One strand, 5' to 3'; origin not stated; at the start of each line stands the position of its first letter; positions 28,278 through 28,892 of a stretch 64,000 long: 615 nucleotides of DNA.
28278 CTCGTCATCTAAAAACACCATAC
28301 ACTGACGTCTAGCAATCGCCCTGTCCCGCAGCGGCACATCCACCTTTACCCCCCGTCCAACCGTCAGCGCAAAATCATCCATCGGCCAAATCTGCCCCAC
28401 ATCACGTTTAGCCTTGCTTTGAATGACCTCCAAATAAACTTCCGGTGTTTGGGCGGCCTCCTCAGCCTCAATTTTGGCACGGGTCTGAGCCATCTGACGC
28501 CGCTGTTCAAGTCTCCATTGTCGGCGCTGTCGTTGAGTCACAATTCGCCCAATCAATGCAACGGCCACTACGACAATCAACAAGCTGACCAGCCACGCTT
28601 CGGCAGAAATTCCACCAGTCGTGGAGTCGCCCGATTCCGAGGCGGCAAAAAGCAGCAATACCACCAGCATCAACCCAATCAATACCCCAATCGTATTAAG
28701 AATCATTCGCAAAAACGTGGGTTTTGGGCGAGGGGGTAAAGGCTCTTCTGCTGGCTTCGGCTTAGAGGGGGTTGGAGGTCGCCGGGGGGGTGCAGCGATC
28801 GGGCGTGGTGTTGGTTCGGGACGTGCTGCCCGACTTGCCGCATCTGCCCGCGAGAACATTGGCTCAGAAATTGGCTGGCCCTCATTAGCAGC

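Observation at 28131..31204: Translationally coupled four-gene operon: zinc-ribbon membrane protein, small membrane protein, atypical Trm112-like methyltransferase, and a TIR-like/2TM/FHA-like protein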

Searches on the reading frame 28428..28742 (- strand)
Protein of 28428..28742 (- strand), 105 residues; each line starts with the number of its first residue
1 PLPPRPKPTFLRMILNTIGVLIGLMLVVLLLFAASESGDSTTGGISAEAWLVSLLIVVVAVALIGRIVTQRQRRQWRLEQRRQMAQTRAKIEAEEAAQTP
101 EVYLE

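Call 58: search_solved_structures(query=A6, max_evalue=1, show_alignments=2)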
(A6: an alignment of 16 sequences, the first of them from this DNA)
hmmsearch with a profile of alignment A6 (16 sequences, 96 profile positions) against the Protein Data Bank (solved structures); distinct sequences matched with E-value up to 1: 10.
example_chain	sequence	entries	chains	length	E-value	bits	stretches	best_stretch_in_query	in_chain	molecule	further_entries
2mmu_A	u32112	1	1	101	0.00071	22.8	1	14-70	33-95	Cell division protein CrgA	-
9nm2_A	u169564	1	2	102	0.00073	22.7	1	14-70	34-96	Cell division protein CrgA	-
2klu_A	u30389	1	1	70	0.062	16.6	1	39-87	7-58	T-cell surface glycoprotein CD4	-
3w5a_C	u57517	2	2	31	0.22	14.8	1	11-32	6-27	Sarcolipin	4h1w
7f02_D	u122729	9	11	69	0.27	14.5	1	42-86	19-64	Heme exporter protein D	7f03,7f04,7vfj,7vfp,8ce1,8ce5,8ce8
8j2f_A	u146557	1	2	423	0.28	14.5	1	7-58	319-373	Sphingomyelin phosphodiesterase 2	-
5vox_c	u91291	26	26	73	0.41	13.9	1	9-64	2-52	V-type proton ATPase subunit e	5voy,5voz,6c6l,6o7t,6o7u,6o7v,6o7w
1jdm_A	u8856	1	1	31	0.58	13.5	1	13-32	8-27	Sarcolipin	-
9hcj_00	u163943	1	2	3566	0.79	13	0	33-95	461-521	RanBP2-type zinc finger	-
12dr_A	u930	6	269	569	0.86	12.9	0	42-83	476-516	Flagellar M-ring protein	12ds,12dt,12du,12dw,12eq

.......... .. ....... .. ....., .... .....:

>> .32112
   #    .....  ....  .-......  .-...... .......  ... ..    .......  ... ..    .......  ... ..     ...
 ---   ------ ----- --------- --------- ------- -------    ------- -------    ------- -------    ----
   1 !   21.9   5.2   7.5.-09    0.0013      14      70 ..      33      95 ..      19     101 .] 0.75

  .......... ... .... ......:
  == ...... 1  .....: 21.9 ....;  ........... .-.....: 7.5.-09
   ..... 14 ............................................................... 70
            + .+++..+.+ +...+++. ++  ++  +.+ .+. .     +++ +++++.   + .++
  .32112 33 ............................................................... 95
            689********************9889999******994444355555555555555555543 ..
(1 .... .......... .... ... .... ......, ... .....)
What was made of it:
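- On CrgA cell-division protein: PDB profile hit at E = 7e-4 with compositional bias (call 58).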

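Call 59: search_protein_families(library=pfam, alignment_id=A6, max_evalue=1)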
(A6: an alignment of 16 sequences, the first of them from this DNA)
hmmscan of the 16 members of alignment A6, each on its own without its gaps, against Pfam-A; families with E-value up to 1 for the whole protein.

A. member 1, seq(105 aa): 23 families
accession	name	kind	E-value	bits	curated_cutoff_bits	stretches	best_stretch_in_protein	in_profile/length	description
PF03706.18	LPG_synthase_TM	-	0.0005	20.1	33.4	1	10-90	114-194/302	Lysylphosphatidylglycerol synthase TM region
PF25592.1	DUF7937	-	0.0012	18.3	31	1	9-78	136-204/402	Domain of unknown function (DUF7937)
PF07332.16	Phage_holin_3_6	-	0.0021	18.6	28.4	1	18-91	43-108/116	Putative Actinobacterial Holin-X, holin superfamily III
PF04290.18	DctQ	-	0.0026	18.1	28.3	1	10-73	64-127/132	Tripartite ATP-independent periplasmic transporters, DctQ component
PF13347.12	MFS_2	-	0.0046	16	27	1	10-81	137-207/427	MFS/sugar transport protein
PF19744.4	DUF6232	-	0.0047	17.8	27.4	1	23-83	39-91/117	Family of unknown function (DUF6232)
PF03631.20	Virul_fac_BrkB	-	0.0064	16.6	33.7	1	9-77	109-191/259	Virulence factor BrkB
PF19865.4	DUF6338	-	0.0078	16.3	26.5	1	17-82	45-116/205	Family of unknown function (DUF6338)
PF10883.13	DUF2681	-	0.021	15.6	28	1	59-101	6-48/90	Protein of unknown function (DUF2681)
PF25323.1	6TM_PilS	-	0.021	15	27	1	14-76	14-75/189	PilS-like transmembrane domain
PF14316.11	DUF4381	-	0.022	15.5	27.2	1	50-97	21-69/145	Domain of unknown function (DUF4381)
PF03203.19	MerC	-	0.034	15.1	27.6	1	29-77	20-65/108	MerC mercury resistance protein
PF00822.25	PMP22_Claudin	-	0.044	14.2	26.7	1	12-73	72-130/161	PMP-22/EMP/MP20/Claudin family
PF20389.3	DUF6684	-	0.045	14.3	24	1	9-74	10-75/79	Family of unknown function (DUF6684)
PF23928.1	DUF7266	-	0.049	13.8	27.6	1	44-94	11-61/145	Family of unknown function (DUF7266)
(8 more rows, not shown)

B. families by the number of members that match (of 16 scanned): 95 families (the first 25 are shown)
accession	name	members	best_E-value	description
PF20990.2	DUF2207_C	9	0.012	Predicted membrane protein (DUF2207) C-terminal domain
PF19744.4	DUF6232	6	0.0047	Family of unknown function (DUF6232)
PF07332.16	Phage_holin_3_6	5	0.0021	Putative Actinobacterial Holin-X, holin superfamily III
PF14316.11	DUF4381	3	0.021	Domain of unknown function (DUF4381)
PF13567.11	DUF4131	3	0.026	Domain of unknown function (DUF4131)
PF23933.1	DUF7269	3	0.055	Family of unknown function (DUF7269)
PF04246.17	RseC_MucC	3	0.089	Positive regulator of sigma(E), RseC/MucC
PF03706.18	LPG_synthase_TM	2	0.0005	Lysylphosphatidylglycerol synthase TM region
PF25592.1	DUF7937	2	0.0011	Domain of unknown function (DUF7937)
PF24838.2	8xMP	2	0.0014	Octameric membrane protein family (8xMP)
PF11139.14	SfLAP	2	0.0015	Sap, sulfolipid-1-addressing protein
PF10745.14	DUF2530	2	0.0017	Protein of unknown function (DUF2530)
PF20315.3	DUF6611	2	0.0018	Family of unknown function (DUF6611)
PF01757.29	Acyl_transf_3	2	0.0027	Acyltransferase domain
PF00822.25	PMP22_Claudin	2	0.0032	PMP-22/EMP/MP20/Claudin family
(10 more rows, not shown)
